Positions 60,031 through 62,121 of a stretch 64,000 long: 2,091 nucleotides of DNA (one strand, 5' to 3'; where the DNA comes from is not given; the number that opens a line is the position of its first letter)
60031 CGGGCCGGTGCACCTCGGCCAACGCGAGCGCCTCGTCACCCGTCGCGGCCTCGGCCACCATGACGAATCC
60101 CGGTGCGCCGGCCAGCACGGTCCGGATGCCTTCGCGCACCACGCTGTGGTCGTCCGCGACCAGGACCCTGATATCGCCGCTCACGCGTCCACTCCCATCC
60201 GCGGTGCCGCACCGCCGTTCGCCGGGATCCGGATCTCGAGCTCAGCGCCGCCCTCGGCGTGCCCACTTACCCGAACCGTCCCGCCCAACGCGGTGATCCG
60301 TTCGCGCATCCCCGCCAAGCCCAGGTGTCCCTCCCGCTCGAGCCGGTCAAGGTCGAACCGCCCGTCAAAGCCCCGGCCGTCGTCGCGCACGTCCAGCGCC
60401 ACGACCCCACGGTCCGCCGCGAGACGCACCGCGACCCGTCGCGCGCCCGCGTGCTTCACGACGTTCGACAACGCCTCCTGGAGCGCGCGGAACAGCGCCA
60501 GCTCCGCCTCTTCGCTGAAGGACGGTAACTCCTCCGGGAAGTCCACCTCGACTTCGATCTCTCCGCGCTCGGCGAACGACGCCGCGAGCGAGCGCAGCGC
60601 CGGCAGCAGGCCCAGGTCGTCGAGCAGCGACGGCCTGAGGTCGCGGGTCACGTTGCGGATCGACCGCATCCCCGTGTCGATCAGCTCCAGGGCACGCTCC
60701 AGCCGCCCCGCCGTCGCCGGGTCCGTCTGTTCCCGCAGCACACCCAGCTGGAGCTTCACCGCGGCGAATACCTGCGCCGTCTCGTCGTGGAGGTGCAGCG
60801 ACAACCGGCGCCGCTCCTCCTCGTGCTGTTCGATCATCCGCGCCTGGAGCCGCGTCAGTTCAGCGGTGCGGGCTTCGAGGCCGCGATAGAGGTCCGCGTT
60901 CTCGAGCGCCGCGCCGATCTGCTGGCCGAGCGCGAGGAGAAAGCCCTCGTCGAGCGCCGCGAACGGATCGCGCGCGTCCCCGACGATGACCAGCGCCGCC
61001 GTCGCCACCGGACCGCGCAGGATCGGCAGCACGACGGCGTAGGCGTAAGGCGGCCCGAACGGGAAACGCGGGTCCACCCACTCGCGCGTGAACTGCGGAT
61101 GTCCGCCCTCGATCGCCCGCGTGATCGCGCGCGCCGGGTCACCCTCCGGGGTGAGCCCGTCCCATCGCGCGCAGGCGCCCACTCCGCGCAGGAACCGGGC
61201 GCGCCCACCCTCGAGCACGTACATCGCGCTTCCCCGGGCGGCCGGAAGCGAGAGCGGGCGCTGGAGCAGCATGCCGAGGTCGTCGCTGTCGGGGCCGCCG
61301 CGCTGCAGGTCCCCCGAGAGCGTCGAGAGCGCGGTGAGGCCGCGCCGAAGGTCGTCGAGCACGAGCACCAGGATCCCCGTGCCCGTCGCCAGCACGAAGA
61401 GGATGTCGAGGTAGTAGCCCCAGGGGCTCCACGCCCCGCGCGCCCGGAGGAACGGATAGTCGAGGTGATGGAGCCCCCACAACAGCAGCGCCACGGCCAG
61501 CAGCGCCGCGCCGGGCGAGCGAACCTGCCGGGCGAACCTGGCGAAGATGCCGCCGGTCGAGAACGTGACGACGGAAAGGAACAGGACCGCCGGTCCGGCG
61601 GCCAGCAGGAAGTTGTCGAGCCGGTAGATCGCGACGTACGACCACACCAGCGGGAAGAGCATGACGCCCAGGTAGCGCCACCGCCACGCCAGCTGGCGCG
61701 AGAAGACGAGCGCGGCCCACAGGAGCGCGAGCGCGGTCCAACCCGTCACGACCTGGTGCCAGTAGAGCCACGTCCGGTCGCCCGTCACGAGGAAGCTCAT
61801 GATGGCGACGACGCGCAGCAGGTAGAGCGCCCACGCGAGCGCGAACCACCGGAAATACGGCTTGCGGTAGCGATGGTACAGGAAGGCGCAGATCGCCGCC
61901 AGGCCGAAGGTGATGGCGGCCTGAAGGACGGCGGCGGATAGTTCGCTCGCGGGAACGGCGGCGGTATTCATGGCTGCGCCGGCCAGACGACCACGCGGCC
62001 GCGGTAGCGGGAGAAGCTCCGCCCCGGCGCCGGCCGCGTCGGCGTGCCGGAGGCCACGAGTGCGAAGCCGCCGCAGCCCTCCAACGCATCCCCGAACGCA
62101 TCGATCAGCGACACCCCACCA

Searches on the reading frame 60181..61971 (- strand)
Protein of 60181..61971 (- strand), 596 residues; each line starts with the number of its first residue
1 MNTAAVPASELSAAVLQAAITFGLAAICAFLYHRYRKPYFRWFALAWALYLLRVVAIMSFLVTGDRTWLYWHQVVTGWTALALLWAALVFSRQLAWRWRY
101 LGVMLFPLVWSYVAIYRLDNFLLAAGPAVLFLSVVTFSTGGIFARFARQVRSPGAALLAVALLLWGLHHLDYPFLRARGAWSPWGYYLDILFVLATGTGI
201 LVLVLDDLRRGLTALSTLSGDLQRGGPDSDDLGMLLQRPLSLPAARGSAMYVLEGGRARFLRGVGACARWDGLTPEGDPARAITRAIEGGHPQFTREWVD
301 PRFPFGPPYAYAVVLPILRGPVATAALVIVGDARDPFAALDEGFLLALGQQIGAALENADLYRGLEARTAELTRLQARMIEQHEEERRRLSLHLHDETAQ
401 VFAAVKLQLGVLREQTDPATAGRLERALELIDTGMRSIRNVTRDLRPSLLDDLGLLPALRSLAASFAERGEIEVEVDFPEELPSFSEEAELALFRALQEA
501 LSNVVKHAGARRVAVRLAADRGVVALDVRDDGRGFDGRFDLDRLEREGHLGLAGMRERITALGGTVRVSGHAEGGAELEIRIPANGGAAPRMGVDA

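Call 101: find_encoding_contigs(protein=window:60181-61971:-, flank=10000, max_places=1)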
Protein window:60181-61971:- (596 aa): no gene with exactly this product is on record in the collection.
